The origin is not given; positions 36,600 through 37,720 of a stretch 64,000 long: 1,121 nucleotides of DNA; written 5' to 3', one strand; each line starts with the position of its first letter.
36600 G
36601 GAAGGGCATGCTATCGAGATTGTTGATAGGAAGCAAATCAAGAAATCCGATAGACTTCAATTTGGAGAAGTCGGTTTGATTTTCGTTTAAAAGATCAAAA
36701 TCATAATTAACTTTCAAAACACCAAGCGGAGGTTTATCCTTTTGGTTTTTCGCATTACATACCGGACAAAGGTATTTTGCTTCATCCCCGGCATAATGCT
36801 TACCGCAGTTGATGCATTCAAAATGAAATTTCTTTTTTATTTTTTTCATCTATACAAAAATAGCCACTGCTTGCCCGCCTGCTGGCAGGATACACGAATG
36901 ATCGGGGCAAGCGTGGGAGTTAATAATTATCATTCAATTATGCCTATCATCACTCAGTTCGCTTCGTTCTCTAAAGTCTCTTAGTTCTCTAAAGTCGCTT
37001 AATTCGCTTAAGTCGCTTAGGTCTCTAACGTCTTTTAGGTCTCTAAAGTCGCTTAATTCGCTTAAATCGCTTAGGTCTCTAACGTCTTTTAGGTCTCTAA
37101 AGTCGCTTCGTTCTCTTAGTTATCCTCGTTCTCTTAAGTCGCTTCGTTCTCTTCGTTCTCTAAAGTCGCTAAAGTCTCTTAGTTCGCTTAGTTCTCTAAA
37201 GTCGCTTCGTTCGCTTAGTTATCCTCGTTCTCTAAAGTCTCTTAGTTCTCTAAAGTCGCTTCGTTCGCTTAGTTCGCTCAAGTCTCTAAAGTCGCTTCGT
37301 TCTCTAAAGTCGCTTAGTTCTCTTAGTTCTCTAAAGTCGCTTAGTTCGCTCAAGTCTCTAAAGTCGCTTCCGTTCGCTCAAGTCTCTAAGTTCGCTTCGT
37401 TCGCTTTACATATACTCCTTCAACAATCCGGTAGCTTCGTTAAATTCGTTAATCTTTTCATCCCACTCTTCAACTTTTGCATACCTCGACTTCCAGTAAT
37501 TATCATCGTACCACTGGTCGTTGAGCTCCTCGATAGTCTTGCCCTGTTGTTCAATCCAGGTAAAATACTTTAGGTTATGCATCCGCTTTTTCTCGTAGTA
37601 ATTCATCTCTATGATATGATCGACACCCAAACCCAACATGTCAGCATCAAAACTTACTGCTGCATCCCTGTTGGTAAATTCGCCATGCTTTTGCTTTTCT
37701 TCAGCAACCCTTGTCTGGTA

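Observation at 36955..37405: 451-bp minisatellite of fifty 9-bp units inside the operon, with a stop-free, start-less X-Ser-Leu reading frame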

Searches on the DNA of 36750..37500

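Call 66: search_rna_families(source=window, start=36750, end=37500, threshold=evalue, max_evalue=1)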
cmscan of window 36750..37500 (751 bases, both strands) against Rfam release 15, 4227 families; matches with E-value up to 1: 0.
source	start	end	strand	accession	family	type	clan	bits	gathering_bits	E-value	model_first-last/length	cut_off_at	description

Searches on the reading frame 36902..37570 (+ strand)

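Call 49: search_protein_families(library=pfam, proteins=[window:36902-37570:+], max_evalue=1)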
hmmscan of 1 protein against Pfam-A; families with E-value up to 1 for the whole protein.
window:36902-37570:+ (223 aa): 8 families
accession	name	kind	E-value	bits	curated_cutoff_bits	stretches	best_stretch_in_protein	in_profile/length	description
PF23952.1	LRR_EndoS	-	2e-05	25.2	27.9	2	77-152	37-110/116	Endo-beta-N-acetylglucosaminidase EndoS LRR domain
PF05669.17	Med31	-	0.00072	19.9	25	1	29-101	10-82/95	SOH1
PF12152.13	eIF_4G1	-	0.0014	19.2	27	0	88-114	14-40/70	Eukaryotic translation initiation factor 4G1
PF22128.2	Alp7A_like_C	-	0.015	15.5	22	0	21-63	21-63/156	Alp7A C-terminal domain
PF13306.12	LRR_5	-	0.043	14.2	27.7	2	44-161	12-123/127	BspA type Leucine rich repeat region (6 copies)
PF25019.1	LRR_R13L1-DRL21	-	0.044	14.1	27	0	24-145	4-123/127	R13L1/DRL21 LRRs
PF14716.13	HHH_8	-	0.34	11.8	30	0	54-85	10-41/73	Helix-hairpin-helix domain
PF00520.37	Ion_trans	-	0.7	9.5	25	0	8-70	71-130/241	Ion transport protein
